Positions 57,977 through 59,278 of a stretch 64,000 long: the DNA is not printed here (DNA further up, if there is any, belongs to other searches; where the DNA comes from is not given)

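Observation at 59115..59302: Promoter-to-terminator delimited ~150-nt structured sRNA candidate, antisense-oriented between pilB and ruvB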

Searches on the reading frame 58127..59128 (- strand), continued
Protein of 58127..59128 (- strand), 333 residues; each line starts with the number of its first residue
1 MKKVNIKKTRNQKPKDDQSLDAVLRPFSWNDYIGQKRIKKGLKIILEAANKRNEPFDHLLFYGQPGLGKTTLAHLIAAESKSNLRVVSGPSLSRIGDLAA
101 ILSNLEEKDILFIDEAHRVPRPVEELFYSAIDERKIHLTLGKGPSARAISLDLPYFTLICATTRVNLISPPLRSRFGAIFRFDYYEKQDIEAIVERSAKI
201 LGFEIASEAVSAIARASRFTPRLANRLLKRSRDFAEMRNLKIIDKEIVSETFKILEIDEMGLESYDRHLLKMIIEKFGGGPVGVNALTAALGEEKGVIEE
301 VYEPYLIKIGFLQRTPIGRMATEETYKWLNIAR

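Call 73: search_protein_families(library=ncbifam, proteins=[window:58130-59128:-], max_evalue=0.00001)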
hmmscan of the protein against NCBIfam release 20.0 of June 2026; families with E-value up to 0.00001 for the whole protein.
window:58130-59128:- (333 aa): 18 families
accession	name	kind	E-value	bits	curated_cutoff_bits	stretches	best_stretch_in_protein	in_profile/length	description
NF000868.0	PRK00080.1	equivalog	1.9e-130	434.6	282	1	12-331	7-326/330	Holliday junction branch migration DNA helicase RuvB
TIGR00635.1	ruvB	equivalog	4.5e-121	403.6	299.05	1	29-330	3-304/305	Holliday junction branch migration DNA helicase RuvB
TIGR02903.1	spore_lon_C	equivalog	4.6e-12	45.2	678.8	1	2-82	127-201/615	Lon family ATP-dependent protease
NF009881.0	PRK13341.1-2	equivalog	2.8e-11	42.1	651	1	8-120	6-122/736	AAA family ATPase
TIGR02902.1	spore_lonB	equivalog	1.2e-10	40.6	723.3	0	20-83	55-113/531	ATP-dependent protease LonB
NF001679.0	PRK00440.1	equivalog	1.9e-10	40.3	303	0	25-79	13-62/322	replication factor C small subunit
TIGR02397.1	dnaX_nterm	equivalog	2e-09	37.2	250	0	20-78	4-58/355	DNA polymerase III subunit gamma/tau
NF009882.0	PRK13341.1-3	equivalog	5.8e-09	34.6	1197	1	16-120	16-124/734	AAA family ATPase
TIGR02881.1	spore_V_K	equivalog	5e-08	32.3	422.95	0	32-78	26-64/261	stage V sporulation protein K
NF009883.0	PRK13341.1-4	equivalog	7.3e-08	30.8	668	1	10-119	11-124/729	AAA family ATPase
NF011523.0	PRK14962.1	equivalog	2.7e-07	29.7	576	0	158-256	150-243/474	DNA polymerase III subunits gamma and tau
NF004549.0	PRK05896.1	equivalog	7.2e-07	28.3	578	0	24-78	10-60/642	DNA polymerase III subunits gamma and tau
NF011514.0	PRK14953.1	equivalog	1.3e-06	27.7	536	0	25-77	11-59/488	DNA polymerase III subunits gamma and tau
NF009880.0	PRK13341.1-1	equivalog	1.9e-06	26.5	891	1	17-220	5-192/599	AAA family ATPase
NF003229.0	PRK04195.1-5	equivalog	2.5e-06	26.5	280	1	25-83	12-71/413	replication factor C large subunit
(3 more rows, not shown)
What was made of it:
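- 58127..59128 (-): ruvB, divergent from the RNA. Its first codons overlap the RNA promoter. It is context rather than part of the RNA. NCBIfam RuvB 435 bits, above the cut-off (call 73).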
